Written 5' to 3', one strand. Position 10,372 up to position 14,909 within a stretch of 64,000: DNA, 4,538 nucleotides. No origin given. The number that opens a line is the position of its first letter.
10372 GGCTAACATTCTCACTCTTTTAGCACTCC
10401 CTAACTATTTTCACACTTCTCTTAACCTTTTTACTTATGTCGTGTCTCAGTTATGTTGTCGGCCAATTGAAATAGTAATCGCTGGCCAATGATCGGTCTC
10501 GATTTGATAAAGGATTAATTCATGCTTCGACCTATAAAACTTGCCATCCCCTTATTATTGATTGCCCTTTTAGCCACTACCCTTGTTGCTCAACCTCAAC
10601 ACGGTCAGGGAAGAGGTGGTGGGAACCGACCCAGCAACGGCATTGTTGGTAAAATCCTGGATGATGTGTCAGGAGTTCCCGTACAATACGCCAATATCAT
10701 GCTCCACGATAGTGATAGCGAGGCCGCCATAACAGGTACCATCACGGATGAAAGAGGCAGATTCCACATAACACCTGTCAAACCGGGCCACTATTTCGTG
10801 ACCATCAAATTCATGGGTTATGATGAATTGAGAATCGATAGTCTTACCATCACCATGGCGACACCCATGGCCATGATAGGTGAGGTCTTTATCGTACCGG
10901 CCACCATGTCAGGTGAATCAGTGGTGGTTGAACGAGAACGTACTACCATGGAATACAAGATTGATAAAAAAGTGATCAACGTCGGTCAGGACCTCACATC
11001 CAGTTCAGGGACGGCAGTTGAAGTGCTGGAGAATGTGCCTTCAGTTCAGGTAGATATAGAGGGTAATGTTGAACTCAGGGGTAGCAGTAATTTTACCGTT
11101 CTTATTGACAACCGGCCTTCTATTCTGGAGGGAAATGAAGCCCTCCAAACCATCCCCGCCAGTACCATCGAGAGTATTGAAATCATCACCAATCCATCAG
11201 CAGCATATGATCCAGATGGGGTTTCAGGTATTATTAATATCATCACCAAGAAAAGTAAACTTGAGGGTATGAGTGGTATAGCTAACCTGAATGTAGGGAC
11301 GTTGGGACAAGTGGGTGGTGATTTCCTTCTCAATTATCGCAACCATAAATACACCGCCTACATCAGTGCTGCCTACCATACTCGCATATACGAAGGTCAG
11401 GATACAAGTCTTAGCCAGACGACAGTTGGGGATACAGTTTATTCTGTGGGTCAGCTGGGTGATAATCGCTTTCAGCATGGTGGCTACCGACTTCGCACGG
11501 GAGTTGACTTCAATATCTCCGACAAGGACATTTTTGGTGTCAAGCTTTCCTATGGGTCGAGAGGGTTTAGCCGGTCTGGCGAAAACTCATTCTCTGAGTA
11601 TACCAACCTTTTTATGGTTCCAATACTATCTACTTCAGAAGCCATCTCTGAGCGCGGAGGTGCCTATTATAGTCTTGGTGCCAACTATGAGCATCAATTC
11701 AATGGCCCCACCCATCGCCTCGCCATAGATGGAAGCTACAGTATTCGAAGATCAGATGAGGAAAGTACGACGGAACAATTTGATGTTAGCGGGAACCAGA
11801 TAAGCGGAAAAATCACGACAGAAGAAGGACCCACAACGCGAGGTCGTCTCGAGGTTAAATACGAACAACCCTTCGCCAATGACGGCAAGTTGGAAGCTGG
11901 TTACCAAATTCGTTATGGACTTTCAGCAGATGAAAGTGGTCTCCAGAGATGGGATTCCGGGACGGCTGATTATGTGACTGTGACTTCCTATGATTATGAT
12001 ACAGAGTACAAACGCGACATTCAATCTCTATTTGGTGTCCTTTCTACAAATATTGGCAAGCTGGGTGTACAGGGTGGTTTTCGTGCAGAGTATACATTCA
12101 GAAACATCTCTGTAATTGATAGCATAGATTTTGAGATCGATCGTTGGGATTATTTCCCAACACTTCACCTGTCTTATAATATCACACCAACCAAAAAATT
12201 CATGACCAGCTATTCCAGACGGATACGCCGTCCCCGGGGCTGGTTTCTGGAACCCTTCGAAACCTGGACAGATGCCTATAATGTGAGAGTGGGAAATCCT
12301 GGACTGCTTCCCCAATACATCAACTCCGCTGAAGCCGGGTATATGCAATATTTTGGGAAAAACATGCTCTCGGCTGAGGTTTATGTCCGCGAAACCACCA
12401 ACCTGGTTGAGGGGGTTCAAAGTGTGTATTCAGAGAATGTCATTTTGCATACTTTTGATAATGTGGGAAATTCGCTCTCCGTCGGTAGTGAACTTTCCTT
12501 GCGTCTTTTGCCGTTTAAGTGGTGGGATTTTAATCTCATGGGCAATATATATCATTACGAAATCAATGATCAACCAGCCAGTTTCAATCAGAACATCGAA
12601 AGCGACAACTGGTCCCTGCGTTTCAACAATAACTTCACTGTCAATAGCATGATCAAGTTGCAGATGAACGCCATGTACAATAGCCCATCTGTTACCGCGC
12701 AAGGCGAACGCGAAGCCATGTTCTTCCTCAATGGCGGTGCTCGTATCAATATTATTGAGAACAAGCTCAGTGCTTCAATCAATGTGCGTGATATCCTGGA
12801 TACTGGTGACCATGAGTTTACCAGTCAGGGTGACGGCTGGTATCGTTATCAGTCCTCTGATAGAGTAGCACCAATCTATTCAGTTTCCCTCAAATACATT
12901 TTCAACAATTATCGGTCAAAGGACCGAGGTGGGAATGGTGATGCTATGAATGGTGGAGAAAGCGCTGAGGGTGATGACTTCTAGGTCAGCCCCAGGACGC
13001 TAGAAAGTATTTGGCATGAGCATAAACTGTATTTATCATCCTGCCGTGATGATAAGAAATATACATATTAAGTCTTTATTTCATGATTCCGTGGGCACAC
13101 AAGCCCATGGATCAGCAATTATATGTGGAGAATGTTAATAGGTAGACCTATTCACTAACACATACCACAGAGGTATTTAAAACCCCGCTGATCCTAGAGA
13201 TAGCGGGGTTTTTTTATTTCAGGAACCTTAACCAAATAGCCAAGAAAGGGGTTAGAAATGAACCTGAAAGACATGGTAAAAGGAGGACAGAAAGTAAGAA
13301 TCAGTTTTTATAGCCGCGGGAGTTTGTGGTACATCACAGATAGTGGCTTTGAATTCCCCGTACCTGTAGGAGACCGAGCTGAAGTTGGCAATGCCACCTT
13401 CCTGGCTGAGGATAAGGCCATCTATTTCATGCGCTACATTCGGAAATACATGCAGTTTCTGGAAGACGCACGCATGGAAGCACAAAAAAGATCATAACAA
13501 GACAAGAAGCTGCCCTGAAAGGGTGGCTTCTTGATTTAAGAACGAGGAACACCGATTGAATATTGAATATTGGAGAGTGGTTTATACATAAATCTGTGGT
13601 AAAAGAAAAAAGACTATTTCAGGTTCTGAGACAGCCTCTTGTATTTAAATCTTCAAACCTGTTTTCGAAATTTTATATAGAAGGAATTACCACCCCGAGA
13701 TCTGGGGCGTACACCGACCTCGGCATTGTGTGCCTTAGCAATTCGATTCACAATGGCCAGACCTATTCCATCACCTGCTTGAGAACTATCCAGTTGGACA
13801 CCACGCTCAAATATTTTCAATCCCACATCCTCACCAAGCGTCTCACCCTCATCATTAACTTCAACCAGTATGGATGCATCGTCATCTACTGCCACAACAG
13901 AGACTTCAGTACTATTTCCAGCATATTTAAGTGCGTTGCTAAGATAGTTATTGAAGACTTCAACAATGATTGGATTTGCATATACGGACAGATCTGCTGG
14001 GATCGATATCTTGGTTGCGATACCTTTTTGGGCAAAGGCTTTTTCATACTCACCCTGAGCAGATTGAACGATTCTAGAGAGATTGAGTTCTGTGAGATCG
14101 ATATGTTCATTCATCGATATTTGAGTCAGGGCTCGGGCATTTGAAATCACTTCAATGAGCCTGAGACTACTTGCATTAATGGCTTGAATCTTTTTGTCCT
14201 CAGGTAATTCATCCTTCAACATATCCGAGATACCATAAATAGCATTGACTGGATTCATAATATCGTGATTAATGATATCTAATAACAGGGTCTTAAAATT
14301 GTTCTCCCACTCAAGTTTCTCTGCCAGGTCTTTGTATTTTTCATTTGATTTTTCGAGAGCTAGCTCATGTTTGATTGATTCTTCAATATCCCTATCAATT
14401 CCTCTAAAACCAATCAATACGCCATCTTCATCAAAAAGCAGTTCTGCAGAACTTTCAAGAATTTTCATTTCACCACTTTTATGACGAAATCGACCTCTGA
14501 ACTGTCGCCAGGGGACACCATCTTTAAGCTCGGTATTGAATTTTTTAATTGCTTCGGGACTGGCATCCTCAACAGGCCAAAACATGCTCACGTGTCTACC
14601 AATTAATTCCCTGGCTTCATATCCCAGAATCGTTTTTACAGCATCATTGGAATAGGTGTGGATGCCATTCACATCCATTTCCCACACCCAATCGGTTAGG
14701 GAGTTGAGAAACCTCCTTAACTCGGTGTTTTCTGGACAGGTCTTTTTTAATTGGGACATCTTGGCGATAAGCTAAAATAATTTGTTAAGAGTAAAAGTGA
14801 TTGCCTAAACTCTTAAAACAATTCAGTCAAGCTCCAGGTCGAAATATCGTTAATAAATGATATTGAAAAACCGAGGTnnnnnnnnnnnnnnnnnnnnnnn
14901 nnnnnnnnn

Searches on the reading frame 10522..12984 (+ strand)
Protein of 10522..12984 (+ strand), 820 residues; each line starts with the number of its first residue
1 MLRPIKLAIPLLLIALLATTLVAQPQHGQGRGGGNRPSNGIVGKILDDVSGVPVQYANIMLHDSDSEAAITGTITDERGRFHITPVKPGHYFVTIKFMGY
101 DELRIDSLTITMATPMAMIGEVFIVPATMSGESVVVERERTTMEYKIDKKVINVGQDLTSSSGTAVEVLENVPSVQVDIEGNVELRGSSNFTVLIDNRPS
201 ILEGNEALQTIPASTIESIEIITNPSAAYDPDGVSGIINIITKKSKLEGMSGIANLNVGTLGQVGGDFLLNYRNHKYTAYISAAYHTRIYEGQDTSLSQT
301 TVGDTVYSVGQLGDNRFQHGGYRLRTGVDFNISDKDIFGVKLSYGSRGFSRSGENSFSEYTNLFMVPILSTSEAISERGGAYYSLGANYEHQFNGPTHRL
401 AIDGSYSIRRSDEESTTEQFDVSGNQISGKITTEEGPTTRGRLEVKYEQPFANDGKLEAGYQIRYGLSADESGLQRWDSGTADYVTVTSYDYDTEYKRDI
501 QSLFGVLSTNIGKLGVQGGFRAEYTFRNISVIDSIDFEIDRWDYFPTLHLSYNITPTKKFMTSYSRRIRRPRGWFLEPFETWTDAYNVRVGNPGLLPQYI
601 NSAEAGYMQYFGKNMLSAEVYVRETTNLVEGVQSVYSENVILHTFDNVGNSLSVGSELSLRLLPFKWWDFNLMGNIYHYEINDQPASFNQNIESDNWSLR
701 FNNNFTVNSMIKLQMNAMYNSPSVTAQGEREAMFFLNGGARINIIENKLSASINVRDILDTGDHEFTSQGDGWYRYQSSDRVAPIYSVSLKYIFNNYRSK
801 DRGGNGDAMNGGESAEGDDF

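Call 82: search_protein_families(library=pfam, proteins=[window:10522-12984:+], max_evalue=0.00001)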
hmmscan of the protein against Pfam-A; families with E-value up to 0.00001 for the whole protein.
window:10522-12984:+ (820 aa): 5 families
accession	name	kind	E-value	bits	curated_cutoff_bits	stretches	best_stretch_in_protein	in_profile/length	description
PF14905.12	OMP_b-brl_3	-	3.6e-91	306.7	27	1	391-792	1-408/408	Outer membrane protein beta-barrel family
PF00593.30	TonB_dep_Rec_b-barrel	-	2.2e-13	51.3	27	1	329-683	31-350/436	TonB dependent receptor-like, beta-barrel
PF13620.12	CarboxypepD_reg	-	7e-13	49.2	32.3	1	41-114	2-73/82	Carboxypeptidase regulatory-like domain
PF13715.12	CarbopepD_reg_2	-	6.9e-09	36.1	32.2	1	41-105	1-60/88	CarboxypepD_reg-like domain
PF07715.20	Plug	-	3.8e-08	34.2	23.9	1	161-237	21-107/107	TonB-dependent Receptor Plug Domain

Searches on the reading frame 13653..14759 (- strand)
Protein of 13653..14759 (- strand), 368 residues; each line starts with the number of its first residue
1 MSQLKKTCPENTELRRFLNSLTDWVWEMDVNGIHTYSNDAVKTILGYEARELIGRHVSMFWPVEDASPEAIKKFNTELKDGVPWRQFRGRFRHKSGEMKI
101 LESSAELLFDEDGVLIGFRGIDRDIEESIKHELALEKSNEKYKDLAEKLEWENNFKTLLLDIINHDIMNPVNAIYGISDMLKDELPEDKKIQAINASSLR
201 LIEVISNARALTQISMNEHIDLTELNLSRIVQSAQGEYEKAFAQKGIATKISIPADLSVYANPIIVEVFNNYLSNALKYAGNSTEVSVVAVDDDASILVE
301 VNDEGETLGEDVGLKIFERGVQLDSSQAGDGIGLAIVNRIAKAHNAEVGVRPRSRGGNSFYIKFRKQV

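Call 21: search_protein_families(library=pfam, proteins=[window:13653-14759:-], max_evalue=0.001)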
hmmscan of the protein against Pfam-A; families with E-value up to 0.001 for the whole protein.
window:13653-14759:- (368 aa): 6 families
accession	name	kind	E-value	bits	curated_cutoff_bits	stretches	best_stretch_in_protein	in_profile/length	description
PF02518.31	HATPase_c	-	9.2e-15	55.5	26.4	1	265-366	6-109/111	Histidine kinase-, DNA gyrase B-, and HSP90-like ATPase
PF00989.32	PAS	-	2.1e-12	47.5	22.6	1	13-125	2-113/113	PAS fold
PF08447.18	PAS_3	-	5e-11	43.1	25.6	1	35-121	2-88/89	PAS fold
PF13426.13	PAS_9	-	5.5e-11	43.1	27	1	23-127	2-103/103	PAS domain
PF00512.31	HisKA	-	4.7e-06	27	26.9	1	156-214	2-63/66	His Kinase A (phospho-acceptor) domain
PF08448.16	PAS_4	-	1.9e-05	25.3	23.1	1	18-127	1-107/110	PAS fold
